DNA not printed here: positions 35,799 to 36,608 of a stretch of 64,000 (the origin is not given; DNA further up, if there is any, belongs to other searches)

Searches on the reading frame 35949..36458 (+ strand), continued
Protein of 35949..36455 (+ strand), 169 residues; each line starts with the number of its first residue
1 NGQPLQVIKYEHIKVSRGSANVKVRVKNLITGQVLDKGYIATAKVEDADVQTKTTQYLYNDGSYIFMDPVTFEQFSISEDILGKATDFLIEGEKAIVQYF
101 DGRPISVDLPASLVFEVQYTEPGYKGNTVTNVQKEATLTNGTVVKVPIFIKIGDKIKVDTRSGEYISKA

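Call 69: search_protein_families(library=pfam, proteins=[P0121, P0134], max_evalue=0.0001)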
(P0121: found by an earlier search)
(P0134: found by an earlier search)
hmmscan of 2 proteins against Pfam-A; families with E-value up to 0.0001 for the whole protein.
P0121 (183 aa): 3 families
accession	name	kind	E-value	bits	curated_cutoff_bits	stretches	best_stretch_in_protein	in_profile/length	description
PF09285.17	Elong-fact-P_C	-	3.2e-23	81.6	25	1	129-182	3-56/56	Elongation factor P, C-terminal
PF01132.26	EFP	-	2.2e-17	63.2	27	1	67-119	1-54/54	Elongation factor P (EF-P) OB domain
PF08207.18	EFP_N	-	6.7e-14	52.1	23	1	3-59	2-58/58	Elongation factor P (EF-P) KOW-like domain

P0134 (147 aa): 2 families
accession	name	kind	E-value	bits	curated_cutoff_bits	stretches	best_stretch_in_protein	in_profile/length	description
PF09285.17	Elong-fact-P_C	-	2e-23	82.2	25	1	93-146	3-56/56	Elongation factor P, C-terminal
PF01132.26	EFP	-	1.9e-17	63.4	27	1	31-83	1-54/54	Elongation factor P (EF-P) OB domain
